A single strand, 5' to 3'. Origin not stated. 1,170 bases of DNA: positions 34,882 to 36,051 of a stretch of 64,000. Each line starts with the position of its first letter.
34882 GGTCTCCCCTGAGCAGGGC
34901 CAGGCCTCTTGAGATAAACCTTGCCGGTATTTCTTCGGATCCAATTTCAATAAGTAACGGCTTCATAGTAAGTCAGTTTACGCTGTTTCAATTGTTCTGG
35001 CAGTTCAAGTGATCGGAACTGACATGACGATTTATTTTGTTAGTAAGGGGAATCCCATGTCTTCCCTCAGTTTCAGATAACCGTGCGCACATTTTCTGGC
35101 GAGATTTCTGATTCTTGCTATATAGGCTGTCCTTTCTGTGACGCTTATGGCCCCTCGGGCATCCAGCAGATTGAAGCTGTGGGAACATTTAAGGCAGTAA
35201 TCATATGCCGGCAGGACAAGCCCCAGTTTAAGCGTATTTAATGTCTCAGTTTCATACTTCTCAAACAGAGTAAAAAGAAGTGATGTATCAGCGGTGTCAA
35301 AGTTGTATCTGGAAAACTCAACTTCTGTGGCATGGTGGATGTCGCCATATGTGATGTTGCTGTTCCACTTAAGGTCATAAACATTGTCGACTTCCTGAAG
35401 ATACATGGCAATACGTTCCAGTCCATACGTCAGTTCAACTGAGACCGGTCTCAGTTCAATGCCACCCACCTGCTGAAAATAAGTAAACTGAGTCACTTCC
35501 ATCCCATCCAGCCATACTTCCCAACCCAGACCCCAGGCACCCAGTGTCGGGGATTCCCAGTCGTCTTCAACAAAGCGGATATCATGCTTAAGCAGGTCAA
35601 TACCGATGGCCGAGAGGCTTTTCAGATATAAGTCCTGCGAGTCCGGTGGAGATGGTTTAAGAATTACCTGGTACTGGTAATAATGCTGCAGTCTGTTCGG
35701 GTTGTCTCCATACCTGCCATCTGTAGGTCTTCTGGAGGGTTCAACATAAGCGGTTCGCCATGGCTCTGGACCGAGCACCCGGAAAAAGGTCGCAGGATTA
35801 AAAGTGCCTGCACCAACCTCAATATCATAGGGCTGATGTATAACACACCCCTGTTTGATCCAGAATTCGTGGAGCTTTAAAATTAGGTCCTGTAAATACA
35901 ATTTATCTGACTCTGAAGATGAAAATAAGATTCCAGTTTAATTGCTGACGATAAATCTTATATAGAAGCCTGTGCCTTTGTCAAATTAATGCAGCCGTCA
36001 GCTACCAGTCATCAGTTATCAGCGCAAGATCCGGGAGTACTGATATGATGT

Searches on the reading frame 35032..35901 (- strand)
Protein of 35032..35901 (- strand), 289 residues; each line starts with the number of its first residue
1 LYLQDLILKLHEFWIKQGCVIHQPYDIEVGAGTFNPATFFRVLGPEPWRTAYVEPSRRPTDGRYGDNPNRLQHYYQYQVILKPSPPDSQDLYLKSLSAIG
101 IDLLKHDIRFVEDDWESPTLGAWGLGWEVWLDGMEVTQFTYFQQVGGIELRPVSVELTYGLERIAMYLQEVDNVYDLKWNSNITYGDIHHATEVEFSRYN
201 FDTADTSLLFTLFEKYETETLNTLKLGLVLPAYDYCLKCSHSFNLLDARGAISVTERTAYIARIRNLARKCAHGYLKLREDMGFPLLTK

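Call 17: search_protein_families(library=pfam, proteins=[window:35032-35901:-], max_evalue=0.0001)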
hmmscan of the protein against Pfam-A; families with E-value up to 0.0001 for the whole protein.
window:35032-35901:- (289 aa): 1 family
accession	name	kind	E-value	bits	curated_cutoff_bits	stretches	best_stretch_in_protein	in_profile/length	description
PF02091.20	tRNA-synt_2e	-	4.8e-153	508.7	27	1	3-279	1-277/278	Glycyl-tRNA synthetase alpha subunit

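Call 25: list_cluster_members(proteins=[window:35032-35901:-, window:32927-34966:-, window:50306-52453:-, window:25693-28431:-, window:52559-54109:-, window:12138-15467:-])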
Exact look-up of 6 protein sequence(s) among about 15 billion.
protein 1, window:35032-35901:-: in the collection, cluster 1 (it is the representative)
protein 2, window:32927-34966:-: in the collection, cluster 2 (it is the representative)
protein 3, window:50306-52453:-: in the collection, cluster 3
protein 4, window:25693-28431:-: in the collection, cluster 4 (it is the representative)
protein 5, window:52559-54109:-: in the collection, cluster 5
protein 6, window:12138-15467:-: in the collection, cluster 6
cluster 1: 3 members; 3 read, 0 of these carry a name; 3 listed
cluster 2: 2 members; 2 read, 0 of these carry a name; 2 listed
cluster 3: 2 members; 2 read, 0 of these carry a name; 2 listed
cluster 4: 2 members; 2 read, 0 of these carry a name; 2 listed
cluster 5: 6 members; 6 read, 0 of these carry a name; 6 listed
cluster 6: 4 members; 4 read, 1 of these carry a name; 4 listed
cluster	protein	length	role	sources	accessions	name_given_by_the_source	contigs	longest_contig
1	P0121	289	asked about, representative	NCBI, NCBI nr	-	-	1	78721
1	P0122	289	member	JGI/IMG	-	-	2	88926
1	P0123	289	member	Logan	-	-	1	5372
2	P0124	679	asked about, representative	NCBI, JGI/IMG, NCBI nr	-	-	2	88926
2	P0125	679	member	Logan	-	-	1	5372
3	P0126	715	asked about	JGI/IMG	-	-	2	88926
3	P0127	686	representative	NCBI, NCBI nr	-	-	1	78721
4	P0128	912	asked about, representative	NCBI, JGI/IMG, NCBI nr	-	-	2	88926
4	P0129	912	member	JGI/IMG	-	-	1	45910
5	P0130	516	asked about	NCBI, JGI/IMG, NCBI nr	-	-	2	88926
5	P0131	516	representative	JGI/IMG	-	-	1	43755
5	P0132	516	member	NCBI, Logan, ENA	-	-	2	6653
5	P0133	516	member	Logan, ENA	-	-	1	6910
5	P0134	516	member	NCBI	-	-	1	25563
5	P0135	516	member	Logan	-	-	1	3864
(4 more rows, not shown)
